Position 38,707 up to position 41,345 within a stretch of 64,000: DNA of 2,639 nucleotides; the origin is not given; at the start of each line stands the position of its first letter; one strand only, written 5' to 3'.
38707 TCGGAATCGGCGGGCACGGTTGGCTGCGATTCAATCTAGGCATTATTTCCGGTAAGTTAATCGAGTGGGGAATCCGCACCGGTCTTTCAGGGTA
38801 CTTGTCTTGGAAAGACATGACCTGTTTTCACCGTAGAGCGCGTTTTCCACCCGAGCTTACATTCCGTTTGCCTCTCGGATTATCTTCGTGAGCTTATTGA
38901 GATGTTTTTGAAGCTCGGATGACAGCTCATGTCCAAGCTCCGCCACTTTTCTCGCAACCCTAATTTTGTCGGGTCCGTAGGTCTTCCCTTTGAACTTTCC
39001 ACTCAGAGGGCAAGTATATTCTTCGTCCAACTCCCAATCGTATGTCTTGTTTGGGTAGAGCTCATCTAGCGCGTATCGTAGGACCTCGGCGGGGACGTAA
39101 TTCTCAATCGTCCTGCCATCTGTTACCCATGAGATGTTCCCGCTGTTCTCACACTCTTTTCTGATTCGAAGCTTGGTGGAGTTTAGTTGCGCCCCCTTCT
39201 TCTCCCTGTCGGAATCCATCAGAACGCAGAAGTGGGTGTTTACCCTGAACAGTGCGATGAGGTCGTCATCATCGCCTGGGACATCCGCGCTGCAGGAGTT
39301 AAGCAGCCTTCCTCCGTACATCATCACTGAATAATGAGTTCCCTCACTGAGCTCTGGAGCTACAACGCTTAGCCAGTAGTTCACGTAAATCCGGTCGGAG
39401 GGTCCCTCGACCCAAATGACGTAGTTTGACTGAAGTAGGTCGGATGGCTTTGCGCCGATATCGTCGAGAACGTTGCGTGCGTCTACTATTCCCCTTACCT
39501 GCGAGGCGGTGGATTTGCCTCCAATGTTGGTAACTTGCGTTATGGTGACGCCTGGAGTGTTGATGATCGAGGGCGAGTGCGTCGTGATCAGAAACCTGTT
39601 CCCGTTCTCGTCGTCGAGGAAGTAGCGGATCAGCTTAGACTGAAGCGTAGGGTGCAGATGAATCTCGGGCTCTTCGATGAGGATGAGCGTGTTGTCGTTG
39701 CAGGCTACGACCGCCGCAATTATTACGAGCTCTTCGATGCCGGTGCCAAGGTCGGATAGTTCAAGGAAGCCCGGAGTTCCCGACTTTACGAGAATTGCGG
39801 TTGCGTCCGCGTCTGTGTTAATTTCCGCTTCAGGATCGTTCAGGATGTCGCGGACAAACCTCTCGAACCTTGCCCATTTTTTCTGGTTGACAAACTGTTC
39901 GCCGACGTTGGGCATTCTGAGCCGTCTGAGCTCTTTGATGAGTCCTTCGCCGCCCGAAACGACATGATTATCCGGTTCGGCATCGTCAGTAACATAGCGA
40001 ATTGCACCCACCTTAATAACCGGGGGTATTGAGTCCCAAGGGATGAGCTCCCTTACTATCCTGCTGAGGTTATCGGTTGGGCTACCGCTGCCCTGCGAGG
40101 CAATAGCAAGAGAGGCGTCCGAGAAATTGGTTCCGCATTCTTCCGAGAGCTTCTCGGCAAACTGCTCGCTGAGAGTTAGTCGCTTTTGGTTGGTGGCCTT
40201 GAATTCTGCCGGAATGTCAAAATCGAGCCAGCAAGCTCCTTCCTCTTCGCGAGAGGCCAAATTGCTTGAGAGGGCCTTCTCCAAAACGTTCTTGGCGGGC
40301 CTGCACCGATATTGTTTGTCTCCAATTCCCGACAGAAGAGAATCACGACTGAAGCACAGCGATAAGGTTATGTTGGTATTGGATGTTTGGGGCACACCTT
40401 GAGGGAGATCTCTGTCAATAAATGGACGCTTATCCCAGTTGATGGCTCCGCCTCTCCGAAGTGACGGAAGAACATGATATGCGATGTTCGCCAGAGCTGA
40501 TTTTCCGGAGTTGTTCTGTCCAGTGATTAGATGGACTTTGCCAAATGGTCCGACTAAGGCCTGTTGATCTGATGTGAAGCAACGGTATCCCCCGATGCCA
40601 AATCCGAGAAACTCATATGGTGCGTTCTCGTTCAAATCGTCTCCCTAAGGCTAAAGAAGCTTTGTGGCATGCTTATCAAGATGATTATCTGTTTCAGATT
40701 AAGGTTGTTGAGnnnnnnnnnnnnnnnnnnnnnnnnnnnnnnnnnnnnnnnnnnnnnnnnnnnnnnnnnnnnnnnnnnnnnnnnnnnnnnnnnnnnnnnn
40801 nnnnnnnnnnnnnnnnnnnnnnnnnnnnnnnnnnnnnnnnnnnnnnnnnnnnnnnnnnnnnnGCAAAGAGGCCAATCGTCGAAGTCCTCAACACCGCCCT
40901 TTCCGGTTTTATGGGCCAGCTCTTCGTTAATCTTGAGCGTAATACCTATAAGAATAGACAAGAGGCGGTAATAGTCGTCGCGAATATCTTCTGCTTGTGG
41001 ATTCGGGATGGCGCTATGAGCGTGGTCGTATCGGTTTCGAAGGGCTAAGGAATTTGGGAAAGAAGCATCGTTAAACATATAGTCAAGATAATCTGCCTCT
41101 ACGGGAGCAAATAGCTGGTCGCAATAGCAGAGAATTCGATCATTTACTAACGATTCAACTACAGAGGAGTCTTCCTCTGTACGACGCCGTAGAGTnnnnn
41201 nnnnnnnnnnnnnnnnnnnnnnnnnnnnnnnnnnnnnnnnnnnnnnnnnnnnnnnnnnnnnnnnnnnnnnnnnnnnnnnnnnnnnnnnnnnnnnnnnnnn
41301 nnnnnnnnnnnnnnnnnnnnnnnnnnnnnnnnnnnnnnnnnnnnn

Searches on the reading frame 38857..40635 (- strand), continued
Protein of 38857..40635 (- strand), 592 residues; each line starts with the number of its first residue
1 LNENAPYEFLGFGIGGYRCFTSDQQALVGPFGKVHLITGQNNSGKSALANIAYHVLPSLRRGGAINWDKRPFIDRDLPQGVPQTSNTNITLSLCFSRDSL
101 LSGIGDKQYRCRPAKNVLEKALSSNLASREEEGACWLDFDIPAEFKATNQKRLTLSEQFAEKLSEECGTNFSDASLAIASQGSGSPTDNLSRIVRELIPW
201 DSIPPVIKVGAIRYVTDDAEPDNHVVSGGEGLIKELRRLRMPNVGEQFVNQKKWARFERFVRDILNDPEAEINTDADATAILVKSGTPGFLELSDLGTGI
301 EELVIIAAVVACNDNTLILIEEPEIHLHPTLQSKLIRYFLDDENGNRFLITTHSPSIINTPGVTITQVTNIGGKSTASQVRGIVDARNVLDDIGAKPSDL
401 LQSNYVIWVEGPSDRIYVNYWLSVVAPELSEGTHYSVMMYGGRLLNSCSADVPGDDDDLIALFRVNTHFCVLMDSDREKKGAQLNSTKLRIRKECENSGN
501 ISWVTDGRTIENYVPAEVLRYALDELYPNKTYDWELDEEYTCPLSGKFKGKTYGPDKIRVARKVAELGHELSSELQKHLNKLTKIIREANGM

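Call 45: predict_structure(alignment_id=A2)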
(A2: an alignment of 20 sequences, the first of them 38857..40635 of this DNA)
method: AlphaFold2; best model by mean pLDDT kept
length: 592 residues; sequences in the alignment: 20
mean_pLDDT: 80.1   pTM: 0.66
mean pLDDT of the five models: 80.1, 79.9, 79.2, 78.1, 73.0
residues with pLDDT >= 90: 193; 70-90: 274; 50-70: 87; < 50: 38
segments of 3 or more residues with pLDDT < 50: 1-4, 396-402, 441-466
pLDDT, mean of each block of 10 residues (from residue 1): 64 92 86 89 87 89 82 81 76 94 88 91 92 92 65 89 94 94 93 92 87 52 66 84 86 92 79 76 72 72 87 92 63 84 92 71 85 84 64 50 67 82 88 66 43 42 55 82 79 76 81 92 92 86 88 84 86 92 85 67
secondary structure, 60 per line:
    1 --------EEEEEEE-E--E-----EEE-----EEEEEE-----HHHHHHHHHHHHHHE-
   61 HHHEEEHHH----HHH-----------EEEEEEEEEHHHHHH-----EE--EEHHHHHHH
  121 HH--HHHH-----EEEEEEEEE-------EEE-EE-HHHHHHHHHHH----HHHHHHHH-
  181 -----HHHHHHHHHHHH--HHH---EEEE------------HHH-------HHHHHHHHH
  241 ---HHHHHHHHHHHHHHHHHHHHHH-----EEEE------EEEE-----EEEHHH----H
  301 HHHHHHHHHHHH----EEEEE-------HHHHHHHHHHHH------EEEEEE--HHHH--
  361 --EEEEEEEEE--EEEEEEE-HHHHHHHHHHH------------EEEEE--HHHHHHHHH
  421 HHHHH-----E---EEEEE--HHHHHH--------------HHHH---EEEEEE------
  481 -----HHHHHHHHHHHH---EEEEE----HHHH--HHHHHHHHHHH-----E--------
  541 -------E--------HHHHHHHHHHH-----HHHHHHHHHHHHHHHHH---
elements in order: E9-15 E26-28 E34-39 H45-58 E64-66 E88-96 H97-102 H114-122 H125-128 E134-142 E150-152 H157-167 H172-179 H186-197 E206-209 H232-240 H244-265 E271-274 E281-284 E290-292 H300-312 E317-321 H329-340 E347-352 H355-358 E363-371 E374-380 H382-392 E405-409 H412-425 E435-439 H442-447 H462-465 E469-474 H486-497 E501-505 H510-513 H516-526 H557-567 H573-589

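Call 48: fold_search(model_id=the predicted structure, library=pdb)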
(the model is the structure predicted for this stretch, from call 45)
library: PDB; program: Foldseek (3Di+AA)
matches with E <= 10: 1070; with E <= 0.001: 190
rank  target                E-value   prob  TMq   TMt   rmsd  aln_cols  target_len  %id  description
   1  8u7i_A                1.1e-13  1.00  0.32  0.30  21.3       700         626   13  Structure of the phage immune evasion protein Gad1 bound to the Gabija GajAB complex (released 2023-11-22)
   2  8x5i_D                1.7e-13  1.00  0.30  0.31  21.3       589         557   15  Structure of ATP/Mg2+ bound Gabija GajA (released 2024-02-28)
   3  8x5i_B                1.1e-12  1.00  0.29  0.31  21.2       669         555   15  Structure of ATP/Mg2+ bound Gabija GajA (released 2024-02-28)
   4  9lpa_B                1.4e-12  1.00  0.30  0.25  20.3       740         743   12  The cryo-EM structure of retron Eco8 in an active state (released 2025-11-19)
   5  8sm3_A                1.5e-12  1.00  0.30  0.32  20.4       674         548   13  Structure of Bacillus cereus VD045 Gabija GajA-GajB Complex (released 2023-11-22)
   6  9lp9_B                2.1e-12  1.00  0.30  0.25  21.1       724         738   12  The cryo-EM structure of retron Eco8 in a standby state (released 2025-11-19)
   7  8eea_D                2.8e-12  1.00  0.36  0.45  10.7       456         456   13  Structure of E.coli Septu (PtuAB) complex (released 2023-12-27)
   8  6p74                  3.5e-12  1.00  0.30  0.34  19.1       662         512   14  OLD nuclease from Thermus Scotoductus (released 2020-01-29)
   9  8x5i_C                4.9e-12  1.00  0.29  0.33  14.0       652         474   13  Structure of ATP/Mg2+ bound Gabija GajA (released 2024-02-28)
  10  8rok_A                8.4e-12  1.00  0.35  0.52  12.5       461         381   13  Human cohesin SMC3-HD(EQ)/RAD21-N complex - ATP-Mg-bound conformation - Form 1 (released 2024-09-11)
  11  8roh_A                1.4e-11  1.00  0.36  0.49  16.8       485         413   14  Human cohesin SMC3-HD(EQ)/RAD21-N complex - Apo conformation (released 2024-09-11)
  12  8ee4_E                1.4e-11  1.00  0.36  0.49  10.6       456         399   13  Structure of PtuA (released 2024-01-03)
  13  8tjy_A                1.9e-11  1.00  0.28  0.32  16.8       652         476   13  Structure of Gabija AB complex (released 2024-04-24)
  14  8jqb_A                2.1e-11  1.00  0.27  0.33  14.4       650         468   12  Structure of Gabija GajA-GajB 4:4 Complex (released 2024-02-28)
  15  8x5i_A                2.2e-11  1.00  0.26  0.31  13.4       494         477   13  Structure of ATP/Mg2+ bound Gabija GajA (released 2024-02-28)
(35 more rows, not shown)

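Call 68: search_protein_families(library=pfam, proteins=[L065:2931-3959:+, L069:7122-8213:+, L068:7802-8830:+], max_evalue=0.01)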
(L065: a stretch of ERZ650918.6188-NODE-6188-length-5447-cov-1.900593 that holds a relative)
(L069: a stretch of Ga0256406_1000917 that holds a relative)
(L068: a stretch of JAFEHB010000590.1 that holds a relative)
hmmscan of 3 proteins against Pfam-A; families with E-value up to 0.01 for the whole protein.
L065:2931-3959:+ (342 aa): 0 families

L069:7122-8213:+ (363 aa): 0 families

L068:7802-8830:+ (342 aa): 0 families

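Call 70: search_protein_families(library=padloc, proteins=[L065:2931-3959:+, L069:7122-8213:+, L067:1875-3005:+, L065:1129-2886:+], max_evalue=0.001)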
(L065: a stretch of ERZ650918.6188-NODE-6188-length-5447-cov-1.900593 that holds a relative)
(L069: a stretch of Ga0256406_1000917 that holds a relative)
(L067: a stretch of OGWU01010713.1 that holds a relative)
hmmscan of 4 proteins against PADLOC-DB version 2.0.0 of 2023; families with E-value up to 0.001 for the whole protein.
L065:2931-3959:+ (342 aa): 0 families

L069:7122-8213:+ (363 aa): 0 families

L067:1875-3005:+ (376 aa): 0 families

L065:1129-2886:+ (586 aa): 129 families (the best 25 are shown)
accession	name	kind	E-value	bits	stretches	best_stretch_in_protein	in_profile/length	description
PDLC02979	AriA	-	4.4e-20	70.8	1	272-349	288-373/373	-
PDLC02980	AriA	-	5.5e-20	70.5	1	244-350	220-304/304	-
PDLC03878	NsnB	-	7.7e-20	69.9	1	21-355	18-287/345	-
PDLC00283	PtuA1|PtuA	-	1.3e-16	58.7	1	296-349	287-344/448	AAA ATPase domain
PDLC00091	GajA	-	2.3e-14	51.2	1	307-425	297-425/627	AAA ATPase domain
PDLC00066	GajA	-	2.3e-14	50.9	1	308-424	280-404/567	AAA ATPase domain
PDLC00266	PtuA1|PtuA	-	2.7e-14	51.3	1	295-349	322-380/483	AAA ATPase domain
PDLC00070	GajA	-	3.4e-14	50.4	1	305-408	289-401/596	AAA ATPase domain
PDLC02915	ATPase-Toprim_I-B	-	3.6e-14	50.5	1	307-406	256-360/623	-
PDLC00067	GajA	-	1.4e-13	48.2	1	308-423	306-425/604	AAA ATPase domain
PDLC00290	PtuA1|PtuA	-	1.8e-13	48.6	1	269-350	229-314/414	AAA ATPase domain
PDLC02981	AriAB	-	2e-13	47.9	1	305-411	329-447/694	-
PDLC00069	GajA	-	4.1e-13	46.6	1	308-348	336-380/687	AAA ATPase domain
PDLC00285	PtuA1|PtuA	-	6.3e-13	46.7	1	279-349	254-330/432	AAA ATPase domain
PDLC00082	GajA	-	6.7e-13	45.9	1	309-414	375-493/694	AAA ATPase domain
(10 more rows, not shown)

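Call 72: find_encoding_contigs(protein=P0222, flank=5000, max_places=5)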
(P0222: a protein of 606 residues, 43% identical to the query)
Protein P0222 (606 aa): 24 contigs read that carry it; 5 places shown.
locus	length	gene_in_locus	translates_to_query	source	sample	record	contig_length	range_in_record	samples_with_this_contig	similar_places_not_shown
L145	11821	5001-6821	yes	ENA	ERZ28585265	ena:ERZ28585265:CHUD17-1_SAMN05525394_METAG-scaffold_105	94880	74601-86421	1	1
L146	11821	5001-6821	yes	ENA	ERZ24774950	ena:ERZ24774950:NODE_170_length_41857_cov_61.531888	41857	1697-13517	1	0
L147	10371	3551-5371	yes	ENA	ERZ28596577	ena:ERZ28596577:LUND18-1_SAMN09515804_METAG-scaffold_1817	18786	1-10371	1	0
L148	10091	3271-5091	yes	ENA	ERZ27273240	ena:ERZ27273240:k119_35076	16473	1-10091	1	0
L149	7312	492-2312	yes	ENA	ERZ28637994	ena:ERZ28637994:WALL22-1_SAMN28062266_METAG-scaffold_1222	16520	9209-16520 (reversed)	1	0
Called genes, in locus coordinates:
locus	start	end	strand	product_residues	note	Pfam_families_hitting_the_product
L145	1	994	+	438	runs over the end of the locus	-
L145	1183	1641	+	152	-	-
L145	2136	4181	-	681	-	-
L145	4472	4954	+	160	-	-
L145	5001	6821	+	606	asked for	PF13304:AAA_21, PF13175:AAA_15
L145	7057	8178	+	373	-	-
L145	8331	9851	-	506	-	-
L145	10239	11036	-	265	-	-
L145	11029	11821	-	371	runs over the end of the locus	PF02463:SMC_N (faint), PF13175:AAA_15 (faint), PF13304:AAA_21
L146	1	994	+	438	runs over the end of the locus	-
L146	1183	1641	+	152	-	-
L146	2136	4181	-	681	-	-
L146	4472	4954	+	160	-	-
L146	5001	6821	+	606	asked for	PF13304:AAA_21, PF13175:AAA_15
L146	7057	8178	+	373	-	-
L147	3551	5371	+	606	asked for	PF13304:AAA_21, PF13175:AAA_15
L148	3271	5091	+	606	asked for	PF13304:AAA_21, PF13175:AAA_15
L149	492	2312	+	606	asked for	PF13304:AAA_21, PF13175:AAA_15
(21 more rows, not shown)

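Call 85: list_cluster_members(proteins=[P0127, P0001, window:40713-42827:-])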
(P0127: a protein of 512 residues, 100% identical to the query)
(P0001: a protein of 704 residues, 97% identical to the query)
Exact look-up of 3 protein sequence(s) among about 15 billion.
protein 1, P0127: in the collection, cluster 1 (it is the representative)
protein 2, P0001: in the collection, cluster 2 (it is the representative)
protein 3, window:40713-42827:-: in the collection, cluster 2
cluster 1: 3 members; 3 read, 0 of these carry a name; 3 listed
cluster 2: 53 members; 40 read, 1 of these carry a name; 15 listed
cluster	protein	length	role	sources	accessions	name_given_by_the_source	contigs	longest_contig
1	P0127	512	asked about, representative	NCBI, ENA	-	-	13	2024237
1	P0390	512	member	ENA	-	-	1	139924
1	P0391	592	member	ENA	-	-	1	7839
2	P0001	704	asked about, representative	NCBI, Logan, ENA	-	-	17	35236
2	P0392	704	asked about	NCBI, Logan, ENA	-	-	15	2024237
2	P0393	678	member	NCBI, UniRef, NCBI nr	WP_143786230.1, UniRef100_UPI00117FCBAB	hypothetical protein [Olsenella sp. An285] | hypothetical protein n=1 Tax=Olsenella sp. An285 TaxID=1965621 RepID=UPI00117FCBAB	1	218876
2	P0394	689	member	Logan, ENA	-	-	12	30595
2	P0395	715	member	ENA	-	-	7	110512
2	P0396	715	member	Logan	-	-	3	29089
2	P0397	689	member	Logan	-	-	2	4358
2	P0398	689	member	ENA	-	-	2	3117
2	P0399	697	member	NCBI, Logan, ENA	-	-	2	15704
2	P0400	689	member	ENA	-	-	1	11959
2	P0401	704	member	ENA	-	-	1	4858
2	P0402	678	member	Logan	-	-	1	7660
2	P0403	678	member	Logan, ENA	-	-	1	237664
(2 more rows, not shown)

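Call 86: find_encoding_contigs(protein=P0393, flank=6000, max_places=3)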
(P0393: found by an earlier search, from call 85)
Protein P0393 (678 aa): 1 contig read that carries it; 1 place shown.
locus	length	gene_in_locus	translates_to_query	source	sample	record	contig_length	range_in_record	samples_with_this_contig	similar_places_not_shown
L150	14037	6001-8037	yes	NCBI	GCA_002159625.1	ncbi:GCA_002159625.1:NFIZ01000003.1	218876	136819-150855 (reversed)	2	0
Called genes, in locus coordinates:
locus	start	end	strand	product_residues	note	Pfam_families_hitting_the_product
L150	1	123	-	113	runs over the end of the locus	-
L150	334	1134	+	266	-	-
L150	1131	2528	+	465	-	-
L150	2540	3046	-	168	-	PF22522:DUF6998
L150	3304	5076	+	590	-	PF03235:GmrSD_N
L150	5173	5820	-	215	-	PF07510:GmrSD_C (weak)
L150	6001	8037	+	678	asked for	-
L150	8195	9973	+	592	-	PF13175:AAA_15, PF13304:AAA_21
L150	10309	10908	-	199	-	-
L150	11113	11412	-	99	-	-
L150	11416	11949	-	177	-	-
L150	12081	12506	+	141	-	-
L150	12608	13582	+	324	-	-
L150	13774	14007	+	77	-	PF02586:SRAP (weak)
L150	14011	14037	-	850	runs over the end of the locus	PF04851:ResIII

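Call 87: find_encoding_contigs(protein=P0403, flank=6000, max_places=3)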
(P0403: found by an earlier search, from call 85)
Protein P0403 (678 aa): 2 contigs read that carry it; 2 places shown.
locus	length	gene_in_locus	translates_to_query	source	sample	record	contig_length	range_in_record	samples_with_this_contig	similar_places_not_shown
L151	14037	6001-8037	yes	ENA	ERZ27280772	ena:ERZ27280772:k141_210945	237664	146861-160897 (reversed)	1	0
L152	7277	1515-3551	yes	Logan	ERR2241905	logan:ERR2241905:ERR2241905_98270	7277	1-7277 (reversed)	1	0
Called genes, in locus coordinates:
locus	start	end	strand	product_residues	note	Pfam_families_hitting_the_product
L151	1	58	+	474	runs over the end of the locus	-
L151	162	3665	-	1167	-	-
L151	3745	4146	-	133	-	-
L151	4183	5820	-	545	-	PF07510:GmrSD_C, PF18755:RAMA, PF14088:DUF4268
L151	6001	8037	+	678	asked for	-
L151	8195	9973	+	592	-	PF13175:AAA_15, PF13304:AAA_21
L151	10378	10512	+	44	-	-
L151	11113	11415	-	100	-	-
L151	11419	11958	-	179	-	PF06810:Phage_scaffold (faint)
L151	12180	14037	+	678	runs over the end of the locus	PF03235:GmrSD_N, PF07510:GmrSD_C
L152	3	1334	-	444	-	?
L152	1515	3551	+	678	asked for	-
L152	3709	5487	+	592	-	PF13175:AAA_15, PF13304:AAA_21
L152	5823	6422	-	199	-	-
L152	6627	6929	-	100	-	-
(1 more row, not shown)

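Call 88: search_protein_families(library=pfam, proteins=[L145:4472-4954:+, L145:7057-8178:+, L145:8331-9851:-], max_evalue=0.01)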
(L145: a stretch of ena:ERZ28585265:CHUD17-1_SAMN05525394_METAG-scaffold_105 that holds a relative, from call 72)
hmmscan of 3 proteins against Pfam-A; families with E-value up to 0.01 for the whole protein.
L145:4472-4954:+ (160 aa): 0 families

L145:7057-8178:+ (373 aa): 0 families

L145:8331-9851:- (506 aa): 1 family
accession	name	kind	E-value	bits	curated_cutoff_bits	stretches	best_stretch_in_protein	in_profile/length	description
PF18739.6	HEPN_Apea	-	0.0086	16.9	24.4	0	345-455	28-134/136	Apea-like HEPN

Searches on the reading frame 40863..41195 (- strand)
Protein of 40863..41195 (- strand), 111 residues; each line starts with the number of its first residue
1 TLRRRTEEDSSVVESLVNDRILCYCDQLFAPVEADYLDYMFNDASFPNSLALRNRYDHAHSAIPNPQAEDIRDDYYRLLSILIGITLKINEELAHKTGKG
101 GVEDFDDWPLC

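Call 58: search_protein_families(library=pfam, proteins=[window:40863-41195:-], max_evalue=1)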
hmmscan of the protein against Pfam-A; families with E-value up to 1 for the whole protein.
seq(111 aa): 0 families
